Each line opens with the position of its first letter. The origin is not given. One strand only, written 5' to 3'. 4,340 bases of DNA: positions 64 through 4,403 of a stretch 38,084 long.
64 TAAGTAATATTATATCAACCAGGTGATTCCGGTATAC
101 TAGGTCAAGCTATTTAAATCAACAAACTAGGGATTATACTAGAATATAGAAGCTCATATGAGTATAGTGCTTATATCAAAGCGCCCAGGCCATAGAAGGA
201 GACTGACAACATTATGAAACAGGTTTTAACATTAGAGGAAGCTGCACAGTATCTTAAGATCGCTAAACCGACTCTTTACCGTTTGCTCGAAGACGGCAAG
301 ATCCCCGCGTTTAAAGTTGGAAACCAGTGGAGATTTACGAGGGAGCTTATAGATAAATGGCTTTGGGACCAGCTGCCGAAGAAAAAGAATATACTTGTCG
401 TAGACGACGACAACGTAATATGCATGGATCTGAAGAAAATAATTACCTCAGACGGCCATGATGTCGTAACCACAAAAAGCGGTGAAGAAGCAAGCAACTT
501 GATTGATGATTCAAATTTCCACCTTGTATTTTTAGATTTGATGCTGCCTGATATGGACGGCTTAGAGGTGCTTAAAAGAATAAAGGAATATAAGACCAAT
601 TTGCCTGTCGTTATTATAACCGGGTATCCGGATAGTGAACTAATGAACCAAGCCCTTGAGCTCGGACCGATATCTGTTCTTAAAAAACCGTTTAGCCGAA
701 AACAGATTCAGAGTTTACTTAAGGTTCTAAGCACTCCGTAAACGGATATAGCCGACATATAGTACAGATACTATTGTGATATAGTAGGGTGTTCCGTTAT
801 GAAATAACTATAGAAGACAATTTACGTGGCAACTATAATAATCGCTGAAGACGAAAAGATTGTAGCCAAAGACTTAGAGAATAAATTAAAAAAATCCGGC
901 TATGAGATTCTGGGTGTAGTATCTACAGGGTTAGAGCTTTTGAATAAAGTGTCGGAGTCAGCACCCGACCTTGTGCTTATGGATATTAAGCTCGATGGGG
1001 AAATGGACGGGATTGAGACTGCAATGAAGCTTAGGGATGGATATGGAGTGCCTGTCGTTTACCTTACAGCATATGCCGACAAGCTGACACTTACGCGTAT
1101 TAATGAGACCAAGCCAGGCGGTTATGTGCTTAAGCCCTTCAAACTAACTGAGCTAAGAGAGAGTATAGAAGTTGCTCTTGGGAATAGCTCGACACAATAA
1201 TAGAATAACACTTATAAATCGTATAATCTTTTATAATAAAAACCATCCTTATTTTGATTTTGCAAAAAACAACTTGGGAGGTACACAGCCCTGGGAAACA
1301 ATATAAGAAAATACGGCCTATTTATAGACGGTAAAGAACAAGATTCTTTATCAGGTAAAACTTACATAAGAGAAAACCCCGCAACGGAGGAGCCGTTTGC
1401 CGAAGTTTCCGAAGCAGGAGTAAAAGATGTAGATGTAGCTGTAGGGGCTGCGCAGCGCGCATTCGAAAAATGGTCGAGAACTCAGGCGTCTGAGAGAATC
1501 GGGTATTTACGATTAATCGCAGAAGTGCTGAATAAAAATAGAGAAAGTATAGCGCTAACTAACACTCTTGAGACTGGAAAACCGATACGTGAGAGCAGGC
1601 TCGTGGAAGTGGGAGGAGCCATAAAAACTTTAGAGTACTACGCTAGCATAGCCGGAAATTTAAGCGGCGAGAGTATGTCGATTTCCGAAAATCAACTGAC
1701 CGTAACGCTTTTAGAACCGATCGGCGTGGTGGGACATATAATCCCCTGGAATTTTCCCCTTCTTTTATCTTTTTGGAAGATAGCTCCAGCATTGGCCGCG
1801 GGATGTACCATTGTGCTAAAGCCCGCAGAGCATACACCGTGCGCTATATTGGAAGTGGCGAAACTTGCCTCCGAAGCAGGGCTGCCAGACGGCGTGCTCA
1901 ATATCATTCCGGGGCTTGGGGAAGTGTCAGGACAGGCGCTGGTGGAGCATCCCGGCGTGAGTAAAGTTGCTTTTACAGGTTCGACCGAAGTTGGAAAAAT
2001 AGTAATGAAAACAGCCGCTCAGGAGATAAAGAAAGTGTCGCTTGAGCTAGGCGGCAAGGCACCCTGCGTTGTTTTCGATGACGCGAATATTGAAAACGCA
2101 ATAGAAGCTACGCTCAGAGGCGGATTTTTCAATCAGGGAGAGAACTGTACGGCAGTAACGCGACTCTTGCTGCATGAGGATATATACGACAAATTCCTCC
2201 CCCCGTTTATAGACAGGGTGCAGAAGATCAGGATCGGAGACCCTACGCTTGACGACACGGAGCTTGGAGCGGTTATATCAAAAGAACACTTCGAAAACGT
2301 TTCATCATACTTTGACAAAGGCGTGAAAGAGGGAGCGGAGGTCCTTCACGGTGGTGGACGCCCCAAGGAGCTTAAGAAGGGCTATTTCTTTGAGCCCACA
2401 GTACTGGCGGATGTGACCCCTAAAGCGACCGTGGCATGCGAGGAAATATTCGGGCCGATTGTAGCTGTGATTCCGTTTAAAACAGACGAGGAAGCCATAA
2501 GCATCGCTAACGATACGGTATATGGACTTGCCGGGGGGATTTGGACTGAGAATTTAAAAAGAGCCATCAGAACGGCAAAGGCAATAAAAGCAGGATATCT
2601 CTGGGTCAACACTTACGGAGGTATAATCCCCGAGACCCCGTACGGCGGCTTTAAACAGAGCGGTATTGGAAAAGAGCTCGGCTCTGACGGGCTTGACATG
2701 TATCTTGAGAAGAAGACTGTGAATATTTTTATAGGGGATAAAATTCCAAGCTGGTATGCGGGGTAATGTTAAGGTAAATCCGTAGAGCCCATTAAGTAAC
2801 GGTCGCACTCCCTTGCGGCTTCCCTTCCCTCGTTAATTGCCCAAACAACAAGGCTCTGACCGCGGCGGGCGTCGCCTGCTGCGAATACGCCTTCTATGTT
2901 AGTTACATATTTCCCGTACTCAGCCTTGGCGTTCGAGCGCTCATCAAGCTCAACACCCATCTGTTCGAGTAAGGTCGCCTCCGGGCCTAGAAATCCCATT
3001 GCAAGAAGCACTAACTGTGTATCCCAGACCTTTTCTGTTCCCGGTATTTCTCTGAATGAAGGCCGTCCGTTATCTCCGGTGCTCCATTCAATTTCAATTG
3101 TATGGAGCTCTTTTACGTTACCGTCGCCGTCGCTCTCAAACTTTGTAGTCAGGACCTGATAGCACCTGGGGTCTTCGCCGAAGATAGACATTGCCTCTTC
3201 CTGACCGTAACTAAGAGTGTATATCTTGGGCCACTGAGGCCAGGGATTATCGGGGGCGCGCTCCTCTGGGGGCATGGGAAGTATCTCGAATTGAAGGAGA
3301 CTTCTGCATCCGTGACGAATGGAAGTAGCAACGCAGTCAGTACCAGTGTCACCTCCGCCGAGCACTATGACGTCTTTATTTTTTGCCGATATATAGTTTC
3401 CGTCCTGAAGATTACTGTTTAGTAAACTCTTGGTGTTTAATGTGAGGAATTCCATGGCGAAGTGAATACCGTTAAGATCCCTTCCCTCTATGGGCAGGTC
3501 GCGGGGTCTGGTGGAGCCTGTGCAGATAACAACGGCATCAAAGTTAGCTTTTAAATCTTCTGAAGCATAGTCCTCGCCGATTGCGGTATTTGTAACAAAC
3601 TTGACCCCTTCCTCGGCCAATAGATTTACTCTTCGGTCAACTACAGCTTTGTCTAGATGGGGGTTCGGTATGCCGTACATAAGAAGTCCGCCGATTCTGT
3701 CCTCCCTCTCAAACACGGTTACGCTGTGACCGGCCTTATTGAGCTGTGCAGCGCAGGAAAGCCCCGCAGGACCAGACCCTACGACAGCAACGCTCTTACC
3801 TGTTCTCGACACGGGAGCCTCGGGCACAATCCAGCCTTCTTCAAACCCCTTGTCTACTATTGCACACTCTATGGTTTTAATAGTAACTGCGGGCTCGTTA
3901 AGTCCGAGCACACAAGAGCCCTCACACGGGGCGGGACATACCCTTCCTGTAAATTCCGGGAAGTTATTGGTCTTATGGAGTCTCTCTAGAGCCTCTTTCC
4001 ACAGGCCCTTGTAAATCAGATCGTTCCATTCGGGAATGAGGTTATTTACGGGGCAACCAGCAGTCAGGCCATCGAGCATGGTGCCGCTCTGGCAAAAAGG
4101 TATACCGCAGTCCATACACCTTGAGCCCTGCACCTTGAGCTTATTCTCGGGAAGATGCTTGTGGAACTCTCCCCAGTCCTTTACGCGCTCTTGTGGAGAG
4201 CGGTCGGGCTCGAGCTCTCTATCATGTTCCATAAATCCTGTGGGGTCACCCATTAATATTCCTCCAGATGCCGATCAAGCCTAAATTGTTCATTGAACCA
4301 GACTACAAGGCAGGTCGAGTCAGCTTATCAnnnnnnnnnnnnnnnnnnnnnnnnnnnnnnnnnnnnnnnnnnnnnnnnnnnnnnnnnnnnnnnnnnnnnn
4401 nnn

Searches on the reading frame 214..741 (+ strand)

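Call 52: search_protein_families(library=pfam, proteins=[window:214-741:+], max_evalue=0.001)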
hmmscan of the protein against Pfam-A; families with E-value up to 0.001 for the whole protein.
window:214-741:+ (175 aa): 3 families
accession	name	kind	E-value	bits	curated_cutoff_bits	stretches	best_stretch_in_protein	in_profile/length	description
PF00072.30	Response_reg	-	1.3e-27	96.6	30.2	1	60-169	1-110/111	Response regulator receiver domain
PF12728.13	HTH_17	-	3.9e-18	65.9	27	1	4-53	1-50/51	Helix-turn-helix domain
PF06490.17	FleQ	-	1.3e-05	25.9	22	1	59-170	1-104/108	Flagellar regulatory protein FleQ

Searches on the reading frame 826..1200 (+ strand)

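Call 52: search_protein_families(library=pfam, proteins=[window:826-1200:+], max_evalue=0.001)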
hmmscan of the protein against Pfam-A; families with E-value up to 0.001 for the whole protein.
window:826-1200:+ (124 aa): 1 family
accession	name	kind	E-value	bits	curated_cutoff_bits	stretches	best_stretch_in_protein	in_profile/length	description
PF00072.30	Response_reg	-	2.7e-21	76.2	30.2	1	4-114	1-110/111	Response regulator receiver domain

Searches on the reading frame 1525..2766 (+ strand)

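Call 52: search_protein_families(library=pfam, proteins=[window:1525-2766:+], max_evalue=0.001)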
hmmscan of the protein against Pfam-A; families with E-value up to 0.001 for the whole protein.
window:1525-2766:+ (413 aa): 1 family
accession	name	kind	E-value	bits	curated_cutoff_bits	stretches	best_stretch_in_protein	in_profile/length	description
PF00171.27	Aldedh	-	1.5e-159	531.9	23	1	2-399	64-461/461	Aldehyde dehydrogenase family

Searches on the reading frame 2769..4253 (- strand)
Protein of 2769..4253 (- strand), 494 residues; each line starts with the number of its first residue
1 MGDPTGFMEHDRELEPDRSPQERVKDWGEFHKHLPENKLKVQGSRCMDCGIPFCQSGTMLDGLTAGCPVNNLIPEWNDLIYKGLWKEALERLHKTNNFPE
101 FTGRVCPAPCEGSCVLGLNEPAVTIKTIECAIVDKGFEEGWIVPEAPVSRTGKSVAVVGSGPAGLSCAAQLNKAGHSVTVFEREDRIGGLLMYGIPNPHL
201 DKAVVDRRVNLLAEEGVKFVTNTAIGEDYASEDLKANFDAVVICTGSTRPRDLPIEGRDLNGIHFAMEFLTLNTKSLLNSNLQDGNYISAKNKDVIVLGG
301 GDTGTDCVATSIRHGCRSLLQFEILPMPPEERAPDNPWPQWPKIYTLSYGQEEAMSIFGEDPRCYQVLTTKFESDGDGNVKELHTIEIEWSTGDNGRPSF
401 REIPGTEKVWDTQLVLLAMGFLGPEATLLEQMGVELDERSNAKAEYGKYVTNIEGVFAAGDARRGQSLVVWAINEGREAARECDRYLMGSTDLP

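Call 5: search_protein_families(library=pfam, proteins=[window:2769-4253:-], max_evalue=0.01)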
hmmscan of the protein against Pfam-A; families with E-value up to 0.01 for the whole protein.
window:2769-4253:- (494 aa): 20 families
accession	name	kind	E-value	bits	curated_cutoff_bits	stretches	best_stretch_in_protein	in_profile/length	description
PF07992.20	Pyr_redox_2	-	4.1e-27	95.8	26.1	1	154-476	2-291/291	Pyridine nucleotide-disulphide oxidoreductase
PF14691.11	Fer4_20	-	8.5e-20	71.1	25.8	1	23-140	1-112/113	Dihydroprymidine dehydrogenase domain II, 4Fe-4S cluster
PF13450.12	NAD_binding_8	-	2.4e-11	44.2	21.9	1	157-191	1-35/68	NAD(P)-binding Rossmann-like domain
PF00070.33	Pyr_redox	-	3e-11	44.1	22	1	154-227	1-65/82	Pyridine nucleotide-disulphide oxidoreductase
PF01266.30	DAO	-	4.9e-11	43.2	27.9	1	155-188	2-35/353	FAD dependent oxidoreductase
PF13738.12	Pyr_redox_3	-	1.3e-09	38.2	30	1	157-187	2-32/305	Pyridine nucleotide-disulphide oxidoreductase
PF01593.30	Amino_oxidase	-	3.8e-09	36.8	19.8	1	163-191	2-30/443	Flavin containing amine oxidoreductase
PF12831.13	FAD_oxidored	-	3e-08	33.8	27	1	155-214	2-62/416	FAD dependent oxidoreductase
PF03486.20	HI0933_like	-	1.3e-07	31.8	50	1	154-188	2-36/244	HI0933-like protein Rossmann domain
PF00890.30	FAD_binding_2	-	5.5e-07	29.6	20.4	1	155-189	2-36/414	FAD binding domain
PF01946.23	Thi4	-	1.4e-05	24.9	26.2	1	154-218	19-83/235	Thi4 family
PF01134.28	GIDA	-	2.7e-05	23.9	22.1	0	155-188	2-36/391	Glucose inhibited division protein A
PF00743.25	FMO-like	-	6.7e-05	22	22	0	153-192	2-41/532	Flavin-binding monooxygenase-like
PF01494.25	FAD_binding_3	-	7.3e-05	22.6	22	1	154-185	3-34/349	FAD binding domain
PF13241.12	NAD_binding_7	-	0.00012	23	22.1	0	151-246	6-70/104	Putative NAD(P)-binding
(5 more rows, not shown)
